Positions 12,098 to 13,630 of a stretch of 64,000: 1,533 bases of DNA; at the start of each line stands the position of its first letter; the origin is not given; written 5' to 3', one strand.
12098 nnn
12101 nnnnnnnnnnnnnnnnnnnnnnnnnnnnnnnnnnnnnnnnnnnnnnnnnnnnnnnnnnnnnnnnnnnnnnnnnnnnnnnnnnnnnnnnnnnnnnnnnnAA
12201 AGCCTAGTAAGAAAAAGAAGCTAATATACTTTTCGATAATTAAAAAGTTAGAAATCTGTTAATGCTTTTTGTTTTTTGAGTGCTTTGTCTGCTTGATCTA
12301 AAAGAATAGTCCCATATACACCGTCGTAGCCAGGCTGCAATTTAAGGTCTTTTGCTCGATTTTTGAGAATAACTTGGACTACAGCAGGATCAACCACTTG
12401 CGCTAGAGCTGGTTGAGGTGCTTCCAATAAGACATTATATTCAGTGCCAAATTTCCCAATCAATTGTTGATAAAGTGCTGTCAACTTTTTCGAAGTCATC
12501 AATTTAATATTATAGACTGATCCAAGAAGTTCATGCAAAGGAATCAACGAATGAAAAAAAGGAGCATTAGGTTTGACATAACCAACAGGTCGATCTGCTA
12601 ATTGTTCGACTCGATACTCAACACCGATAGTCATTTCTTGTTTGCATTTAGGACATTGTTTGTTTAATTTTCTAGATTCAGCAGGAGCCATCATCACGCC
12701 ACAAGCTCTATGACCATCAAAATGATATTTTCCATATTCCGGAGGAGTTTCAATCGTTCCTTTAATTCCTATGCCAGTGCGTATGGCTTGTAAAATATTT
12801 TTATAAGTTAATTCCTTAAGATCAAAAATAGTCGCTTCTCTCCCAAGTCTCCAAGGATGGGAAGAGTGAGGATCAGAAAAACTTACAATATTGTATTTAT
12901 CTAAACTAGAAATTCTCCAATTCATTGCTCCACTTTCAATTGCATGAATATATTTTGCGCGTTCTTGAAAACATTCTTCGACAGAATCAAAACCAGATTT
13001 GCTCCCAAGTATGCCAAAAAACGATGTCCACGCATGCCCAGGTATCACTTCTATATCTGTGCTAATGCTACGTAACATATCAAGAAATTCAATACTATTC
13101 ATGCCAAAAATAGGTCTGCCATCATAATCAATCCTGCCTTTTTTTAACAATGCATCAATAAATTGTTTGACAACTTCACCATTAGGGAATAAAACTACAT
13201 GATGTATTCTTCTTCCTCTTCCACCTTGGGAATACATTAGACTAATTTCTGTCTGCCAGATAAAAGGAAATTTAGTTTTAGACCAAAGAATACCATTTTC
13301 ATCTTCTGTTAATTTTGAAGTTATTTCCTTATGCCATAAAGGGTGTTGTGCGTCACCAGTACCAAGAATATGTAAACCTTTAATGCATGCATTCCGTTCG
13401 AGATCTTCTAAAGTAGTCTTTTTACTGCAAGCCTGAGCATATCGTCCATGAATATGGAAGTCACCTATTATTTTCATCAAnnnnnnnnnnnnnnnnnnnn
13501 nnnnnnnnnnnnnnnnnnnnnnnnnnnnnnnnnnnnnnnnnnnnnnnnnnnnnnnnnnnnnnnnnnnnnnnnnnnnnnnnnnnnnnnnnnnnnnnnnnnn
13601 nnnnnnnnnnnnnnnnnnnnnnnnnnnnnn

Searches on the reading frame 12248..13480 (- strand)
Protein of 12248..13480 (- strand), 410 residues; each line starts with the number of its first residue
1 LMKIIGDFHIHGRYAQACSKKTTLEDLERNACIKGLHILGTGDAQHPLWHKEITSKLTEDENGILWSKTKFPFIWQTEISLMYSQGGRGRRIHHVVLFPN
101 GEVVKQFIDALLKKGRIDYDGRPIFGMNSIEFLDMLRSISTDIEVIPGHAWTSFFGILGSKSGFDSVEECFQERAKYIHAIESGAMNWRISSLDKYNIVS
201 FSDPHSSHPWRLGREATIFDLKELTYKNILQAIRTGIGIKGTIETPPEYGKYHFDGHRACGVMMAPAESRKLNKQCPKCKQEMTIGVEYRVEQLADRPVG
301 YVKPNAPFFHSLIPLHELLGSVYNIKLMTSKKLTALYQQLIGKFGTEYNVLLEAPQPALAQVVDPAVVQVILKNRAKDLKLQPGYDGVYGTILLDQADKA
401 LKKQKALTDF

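Call 8: search_protein_families(library=pfam, proteins=[window:12248-13480:-], max_evalue=0.01)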
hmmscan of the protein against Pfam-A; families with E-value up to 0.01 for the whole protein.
window:12248-13480:- (410 aa): 0 families

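Call 10: search_protein_families(library=ncbifam, proteins=[window:12248-13480:-], max_evalue=0.01)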
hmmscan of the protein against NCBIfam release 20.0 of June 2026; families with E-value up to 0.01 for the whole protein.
window:12248-13480:- (410 aa): 2 families
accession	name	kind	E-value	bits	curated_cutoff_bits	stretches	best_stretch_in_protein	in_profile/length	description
TIGR00375.1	TIGR00375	hypoth_equivalog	1.9e-45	155.9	326.6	1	7-392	3-374/374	TIGR00375 family protein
NF038032.1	CehA_McbA_metalo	domain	0.00044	19.8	80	0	197-236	171-211/315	CehA/McbA family metallohydrolase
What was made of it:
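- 12248..13480 (-): endoQ, a passenger downstream of the inserted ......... gene. It is not an ancestral member of the regulon. TIGR00375 1.9e-45 (call 10).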

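Call 45: find_homologous_proteins(query=window:12248-13480:-, max_evalue=1e-30)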
Query window:12248-13480:- (410 aa): 7989 proteins with E <= 1e-30 among 8000 candidates; the best 120 are listed.
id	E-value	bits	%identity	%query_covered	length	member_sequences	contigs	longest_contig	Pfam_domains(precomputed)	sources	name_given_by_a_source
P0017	2.3e-277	937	99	100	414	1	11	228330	PF27218.1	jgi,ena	-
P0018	1.2e-276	935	99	100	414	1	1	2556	PF27218.1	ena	-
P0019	1.1e-275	932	99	100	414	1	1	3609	PF27218.1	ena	-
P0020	3.7e-273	924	98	100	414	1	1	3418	PF27218.1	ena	-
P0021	6.5e-272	919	97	100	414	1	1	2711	PF27218.1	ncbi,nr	ncbi:MAG: endonuclease Q family protein [Candidatus Woesearchaeota archaeon]|nr:endonuclease Q famil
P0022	1.9e-255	865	90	100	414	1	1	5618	PF27218.1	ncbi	-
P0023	3.4e-243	825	85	100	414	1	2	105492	PF27218.1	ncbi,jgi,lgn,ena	-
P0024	5.8e-229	778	81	100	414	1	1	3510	PF27218.1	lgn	-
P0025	1.0e-226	771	79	100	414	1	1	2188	PF27218.1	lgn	-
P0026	5.0e-225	765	79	100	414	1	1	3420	PF27218.1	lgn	-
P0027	1.3e-221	754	78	100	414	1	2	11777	PF27218.1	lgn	-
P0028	3.1e-213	726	75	99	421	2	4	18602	PF27218.1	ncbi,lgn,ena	ncbi:MAG: endonuclease Q family protein [Nanoarchaeota archaeon]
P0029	2.4e-200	684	71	97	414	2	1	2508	PF27218.1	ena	-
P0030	1.8e-195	668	70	100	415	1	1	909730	PF27218.1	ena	-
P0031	2.6e-194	664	72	97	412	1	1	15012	PF27218.1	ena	-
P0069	8.5e-177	606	66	100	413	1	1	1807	PF27218.1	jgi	jgi:uncharacterized protein (TIGR00375 family)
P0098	4.5e-168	577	59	100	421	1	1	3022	PF27218.1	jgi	jgi:uncharacterized protein (TIGR00375 family)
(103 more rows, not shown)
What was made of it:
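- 12248..13480 (-): Homologues are named endonuclease Q (call 45).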

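Call 46: find_encoding_contigs(protein=P0023, flank=4000, max_places=1)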
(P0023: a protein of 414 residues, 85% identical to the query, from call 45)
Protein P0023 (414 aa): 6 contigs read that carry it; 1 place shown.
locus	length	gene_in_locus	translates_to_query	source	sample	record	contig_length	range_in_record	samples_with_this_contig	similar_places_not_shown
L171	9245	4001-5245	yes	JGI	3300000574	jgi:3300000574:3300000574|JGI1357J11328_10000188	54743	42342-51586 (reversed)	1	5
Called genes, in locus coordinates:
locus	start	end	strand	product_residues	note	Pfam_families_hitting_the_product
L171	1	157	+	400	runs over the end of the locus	-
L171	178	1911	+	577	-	-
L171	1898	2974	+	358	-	-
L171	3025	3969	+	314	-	-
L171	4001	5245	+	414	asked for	PF27218:MJ0043_C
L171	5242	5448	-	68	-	PF03683:UPF0175, PF24001:DUF7317 (weak)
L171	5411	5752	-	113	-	PF04014:MazE_antitoxin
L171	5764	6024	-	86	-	-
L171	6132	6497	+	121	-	-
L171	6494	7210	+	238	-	-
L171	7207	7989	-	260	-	PF09754:PAC2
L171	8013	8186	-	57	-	PF04135:Nop10p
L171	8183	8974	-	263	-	PF00575:S1, PF07541:EIF_2_alpha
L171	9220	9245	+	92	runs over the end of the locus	-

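Call 47: find_encoding_contigs(protein=P0028, flank=4000, max_places=1)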
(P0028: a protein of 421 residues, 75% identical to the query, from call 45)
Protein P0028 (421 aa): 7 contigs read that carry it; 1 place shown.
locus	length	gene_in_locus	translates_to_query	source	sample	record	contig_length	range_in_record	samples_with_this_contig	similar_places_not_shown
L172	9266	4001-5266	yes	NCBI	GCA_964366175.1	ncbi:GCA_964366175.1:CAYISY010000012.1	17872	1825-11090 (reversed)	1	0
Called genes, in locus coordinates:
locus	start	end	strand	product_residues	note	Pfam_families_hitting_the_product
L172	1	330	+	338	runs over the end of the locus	-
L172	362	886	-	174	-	-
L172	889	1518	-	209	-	-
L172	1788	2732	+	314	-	-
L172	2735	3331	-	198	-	PF13412:HTH_24 (faint), PF01909:NTP_transf_2, PF18765:Polbeta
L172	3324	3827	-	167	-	PF05168:HEPN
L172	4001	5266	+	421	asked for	PF27218:MJ0043_C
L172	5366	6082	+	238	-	-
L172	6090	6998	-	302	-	PF09754:PAC2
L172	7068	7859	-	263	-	PF00575:S1, PF07541:EIF_2_alpha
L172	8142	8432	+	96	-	-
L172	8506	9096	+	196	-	-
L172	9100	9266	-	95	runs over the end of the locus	PF00935:Ribosomal_L44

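Call 48: find_encoding_contigs(protein=P0030, flank=4000, max_places=1)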
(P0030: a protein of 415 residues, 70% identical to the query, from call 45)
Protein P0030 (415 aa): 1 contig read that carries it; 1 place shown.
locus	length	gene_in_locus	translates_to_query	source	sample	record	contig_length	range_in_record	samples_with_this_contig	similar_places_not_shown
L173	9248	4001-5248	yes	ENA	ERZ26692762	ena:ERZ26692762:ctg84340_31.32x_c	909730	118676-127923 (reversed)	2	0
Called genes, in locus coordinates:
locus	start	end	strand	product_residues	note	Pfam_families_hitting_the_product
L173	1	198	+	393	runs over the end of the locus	-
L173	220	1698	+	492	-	-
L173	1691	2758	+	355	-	-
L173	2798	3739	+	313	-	-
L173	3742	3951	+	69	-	-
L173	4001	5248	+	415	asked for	PF27218:MJ0043_C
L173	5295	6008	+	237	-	-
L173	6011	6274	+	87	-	-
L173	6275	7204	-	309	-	PF09754:PAC2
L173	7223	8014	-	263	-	PF00575:S1, PF23459:S1_RRP5 (weak), PF07541:EIF_2_alpha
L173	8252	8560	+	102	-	-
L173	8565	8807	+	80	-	-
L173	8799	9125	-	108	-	PF00935:Ribosomal_L44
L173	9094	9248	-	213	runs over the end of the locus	PF22090:Gins51_C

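Call 49: find_encoding_contigs(protein=P0027, flank=4000, max_places=1)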
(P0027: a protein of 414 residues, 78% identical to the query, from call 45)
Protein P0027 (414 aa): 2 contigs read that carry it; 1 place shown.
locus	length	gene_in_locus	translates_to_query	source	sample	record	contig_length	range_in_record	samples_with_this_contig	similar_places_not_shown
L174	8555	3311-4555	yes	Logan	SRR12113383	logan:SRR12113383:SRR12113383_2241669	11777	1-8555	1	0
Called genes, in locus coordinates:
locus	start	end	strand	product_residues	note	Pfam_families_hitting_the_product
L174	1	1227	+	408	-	?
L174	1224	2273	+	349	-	-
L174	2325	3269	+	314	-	-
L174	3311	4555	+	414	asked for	PF27218:MJ0043_C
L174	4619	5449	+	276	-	-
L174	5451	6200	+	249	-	-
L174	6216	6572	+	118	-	-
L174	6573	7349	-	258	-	PF09754:PAC2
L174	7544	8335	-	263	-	PF00575:S1, PF23459:S1_RRP5 (weak), PF07541:EIF_2_alpha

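Call 51: find_encoding_contigs(protein=P0022, flank=6000, max_places=1)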
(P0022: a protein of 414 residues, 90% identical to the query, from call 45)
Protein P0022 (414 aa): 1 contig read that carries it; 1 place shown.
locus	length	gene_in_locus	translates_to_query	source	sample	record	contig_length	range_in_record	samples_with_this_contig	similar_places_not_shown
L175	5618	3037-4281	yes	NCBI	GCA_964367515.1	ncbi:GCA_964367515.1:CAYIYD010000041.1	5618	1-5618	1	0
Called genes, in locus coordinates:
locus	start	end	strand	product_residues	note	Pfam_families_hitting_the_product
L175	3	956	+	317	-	?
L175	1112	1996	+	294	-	-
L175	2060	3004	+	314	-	-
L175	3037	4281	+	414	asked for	PF27218:MJ0043_C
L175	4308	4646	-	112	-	PF04014:MazE_antitoxin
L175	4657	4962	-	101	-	-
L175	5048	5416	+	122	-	-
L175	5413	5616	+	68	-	?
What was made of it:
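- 13478..15581 (-): About 2.1-kb insertion relative to five relatives. It holds the 171-aa ORF, the 99-aa ORF, the promoter module and the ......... gene. It replaces a ~30-nt spacer between the 314-aa gene and endoQ. Gene orders in L171-L175 (calls 46-49, 51).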
